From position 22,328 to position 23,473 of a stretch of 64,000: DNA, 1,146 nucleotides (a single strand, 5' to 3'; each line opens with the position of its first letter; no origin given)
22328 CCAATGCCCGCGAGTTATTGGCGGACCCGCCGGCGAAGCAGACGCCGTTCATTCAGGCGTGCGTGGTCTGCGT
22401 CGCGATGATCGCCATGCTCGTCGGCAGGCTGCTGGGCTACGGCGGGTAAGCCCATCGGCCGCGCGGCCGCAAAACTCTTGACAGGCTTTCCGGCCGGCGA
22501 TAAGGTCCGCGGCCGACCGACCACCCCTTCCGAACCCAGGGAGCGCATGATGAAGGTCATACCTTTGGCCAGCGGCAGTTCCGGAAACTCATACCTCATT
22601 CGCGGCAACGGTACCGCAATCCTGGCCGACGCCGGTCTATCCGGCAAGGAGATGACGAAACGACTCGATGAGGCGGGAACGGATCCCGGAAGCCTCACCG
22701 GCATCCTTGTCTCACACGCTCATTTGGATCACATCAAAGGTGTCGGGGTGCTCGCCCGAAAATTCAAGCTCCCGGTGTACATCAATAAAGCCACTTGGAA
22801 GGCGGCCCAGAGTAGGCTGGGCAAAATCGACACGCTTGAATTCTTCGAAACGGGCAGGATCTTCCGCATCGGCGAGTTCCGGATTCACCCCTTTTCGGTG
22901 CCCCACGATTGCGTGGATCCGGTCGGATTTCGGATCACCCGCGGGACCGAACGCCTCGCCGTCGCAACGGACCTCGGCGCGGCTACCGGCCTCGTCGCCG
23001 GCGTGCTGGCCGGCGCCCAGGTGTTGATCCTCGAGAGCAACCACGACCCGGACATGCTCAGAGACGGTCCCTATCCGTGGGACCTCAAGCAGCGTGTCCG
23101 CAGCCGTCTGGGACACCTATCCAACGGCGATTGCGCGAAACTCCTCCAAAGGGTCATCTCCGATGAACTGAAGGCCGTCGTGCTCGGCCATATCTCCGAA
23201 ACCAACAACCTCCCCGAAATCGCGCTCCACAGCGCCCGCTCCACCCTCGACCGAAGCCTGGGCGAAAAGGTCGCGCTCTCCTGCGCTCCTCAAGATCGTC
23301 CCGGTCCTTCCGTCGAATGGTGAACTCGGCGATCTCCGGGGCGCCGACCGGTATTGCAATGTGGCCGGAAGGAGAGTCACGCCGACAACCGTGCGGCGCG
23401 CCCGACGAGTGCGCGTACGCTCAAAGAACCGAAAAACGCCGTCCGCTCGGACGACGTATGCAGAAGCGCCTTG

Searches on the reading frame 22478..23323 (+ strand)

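Call 18: search_protein_families(library=pfam, proteins=[window:22478-23323:+], max_evalue=0.001)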
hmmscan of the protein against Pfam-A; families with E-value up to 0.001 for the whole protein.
window:22478-23323:+ (281 aa): 3 families
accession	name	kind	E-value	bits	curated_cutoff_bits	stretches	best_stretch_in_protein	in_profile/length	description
PF12706.13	Lactamase_B_2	-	2.2e-17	63.8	27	1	47-227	2-191/200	Beta-lactamase superfamily domain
PF00753.33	Lactamase_B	-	7.6e-17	62.3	22.7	1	34-170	4-154/196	Metallo-beta-lactamase superfamily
PF23023.1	Anti-Pycsar_Apyc1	-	0.00086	19.3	50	0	37-97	21-78/250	Anti-Pycsar protein Apyc1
